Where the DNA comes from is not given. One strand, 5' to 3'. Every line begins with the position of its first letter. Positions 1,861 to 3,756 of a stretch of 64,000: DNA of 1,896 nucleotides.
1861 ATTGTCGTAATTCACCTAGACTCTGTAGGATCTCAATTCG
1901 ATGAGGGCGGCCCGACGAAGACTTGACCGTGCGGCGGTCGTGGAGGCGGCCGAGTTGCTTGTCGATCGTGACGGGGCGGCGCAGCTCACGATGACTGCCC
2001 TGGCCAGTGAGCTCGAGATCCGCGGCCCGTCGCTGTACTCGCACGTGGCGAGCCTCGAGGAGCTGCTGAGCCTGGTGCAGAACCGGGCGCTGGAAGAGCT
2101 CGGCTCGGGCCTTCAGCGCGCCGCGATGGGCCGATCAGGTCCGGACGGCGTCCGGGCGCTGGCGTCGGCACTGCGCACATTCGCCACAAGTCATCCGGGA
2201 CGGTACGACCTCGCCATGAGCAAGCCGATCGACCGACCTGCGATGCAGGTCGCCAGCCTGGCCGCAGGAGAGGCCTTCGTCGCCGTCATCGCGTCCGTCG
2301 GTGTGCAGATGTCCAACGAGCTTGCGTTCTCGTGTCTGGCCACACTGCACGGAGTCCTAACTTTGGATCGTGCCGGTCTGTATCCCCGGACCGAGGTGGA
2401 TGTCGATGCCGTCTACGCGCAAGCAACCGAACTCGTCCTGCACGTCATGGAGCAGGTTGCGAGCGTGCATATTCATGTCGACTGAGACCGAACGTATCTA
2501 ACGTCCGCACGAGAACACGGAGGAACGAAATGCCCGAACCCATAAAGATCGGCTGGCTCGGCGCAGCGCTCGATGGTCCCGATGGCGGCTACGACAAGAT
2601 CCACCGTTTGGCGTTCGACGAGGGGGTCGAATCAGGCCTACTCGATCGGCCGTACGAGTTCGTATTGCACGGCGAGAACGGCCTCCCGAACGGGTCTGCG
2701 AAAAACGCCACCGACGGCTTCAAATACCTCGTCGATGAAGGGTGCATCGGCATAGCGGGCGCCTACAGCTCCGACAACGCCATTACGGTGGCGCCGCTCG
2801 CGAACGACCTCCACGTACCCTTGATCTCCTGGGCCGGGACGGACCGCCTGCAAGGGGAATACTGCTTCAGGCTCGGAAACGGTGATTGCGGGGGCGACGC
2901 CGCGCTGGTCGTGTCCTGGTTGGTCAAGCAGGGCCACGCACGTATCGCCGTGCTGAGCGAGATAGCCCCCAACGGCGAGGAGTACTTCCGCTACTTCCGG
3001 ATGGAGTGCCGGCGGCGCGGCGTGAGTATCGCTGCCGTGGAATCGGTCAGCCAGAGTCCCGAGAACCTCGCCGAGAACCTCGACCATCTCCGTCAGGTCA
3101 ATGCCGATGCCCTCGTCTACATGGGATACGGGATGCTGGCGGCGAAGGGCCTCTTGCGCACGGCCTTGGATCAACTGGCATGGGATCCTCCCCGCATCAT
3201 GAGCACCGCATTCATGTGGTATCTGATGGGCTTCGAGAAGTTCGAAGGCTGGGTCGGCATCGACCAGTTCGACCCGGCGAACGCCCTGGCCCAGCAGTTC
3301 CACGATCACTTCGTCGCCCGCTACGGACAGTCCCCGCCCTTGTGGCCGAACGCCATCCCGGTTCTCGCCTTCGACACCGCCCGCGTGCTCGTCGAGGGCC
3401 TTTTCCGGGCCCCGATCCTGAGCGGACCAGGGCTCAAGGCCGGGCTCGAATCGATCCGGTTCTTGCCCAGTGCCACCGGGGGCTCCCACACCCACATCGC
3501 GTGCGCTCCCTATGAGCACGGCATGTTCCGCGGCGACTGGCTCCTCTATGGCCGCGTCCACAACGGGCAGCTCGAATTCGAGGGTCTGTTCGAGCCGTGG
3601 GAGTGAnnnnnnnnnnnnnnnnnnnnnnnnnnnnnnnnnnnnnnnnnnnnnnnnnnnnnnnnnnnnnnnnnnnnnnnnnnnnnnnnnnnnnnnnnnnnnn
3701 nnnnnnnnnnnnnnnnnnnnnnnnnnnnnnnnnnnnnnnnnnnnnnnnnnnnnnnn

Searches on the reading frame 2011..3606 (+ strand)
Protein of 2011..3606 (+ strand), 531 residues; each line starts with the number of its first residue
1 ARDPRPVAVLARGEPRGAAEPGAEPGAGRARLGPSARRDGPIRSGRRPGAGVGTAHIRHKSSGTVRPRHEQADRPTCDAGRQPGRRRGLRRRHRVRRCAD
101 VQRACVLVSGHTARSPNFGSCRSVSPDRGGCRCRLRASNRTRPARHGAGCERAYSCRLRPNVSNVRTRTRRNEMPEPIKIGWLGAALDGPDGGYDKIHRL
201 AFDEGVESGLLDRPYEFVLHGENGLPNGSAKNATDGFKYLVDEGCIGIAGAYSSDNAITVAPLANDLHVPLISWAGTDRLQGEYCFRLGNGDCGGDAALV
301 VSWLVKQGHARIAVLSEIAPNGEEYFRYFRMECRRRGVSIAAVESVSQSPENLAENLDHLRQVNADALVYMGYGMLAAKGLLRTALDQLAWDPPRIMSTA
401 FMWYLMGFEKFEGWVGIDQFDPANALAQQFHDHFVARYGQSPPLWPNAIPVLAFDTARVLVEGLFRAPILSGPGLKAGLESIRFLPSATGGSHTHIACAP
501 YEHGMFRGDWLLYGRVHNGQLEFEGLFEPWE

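Call 47: search_protein_families(library=pfam, proteins=[window:2011-3606:+], max_evalue=0.0001)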
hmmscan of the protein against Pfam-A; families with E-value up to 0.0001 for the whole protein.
window:2011-3606:+ (531 aa): 2 families
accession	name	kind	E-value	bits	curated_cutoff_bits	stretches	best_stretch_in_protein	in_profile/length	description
PF13458.12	Peripla_BP_6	-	1.7e-16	61.3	31.7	1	228-490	52-318/343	Periplasmic binding protein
PF01094.35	ANF_receptor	-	2.2e-07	30.7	25.4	1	231-385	37-197/353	Receptor family ligand binding region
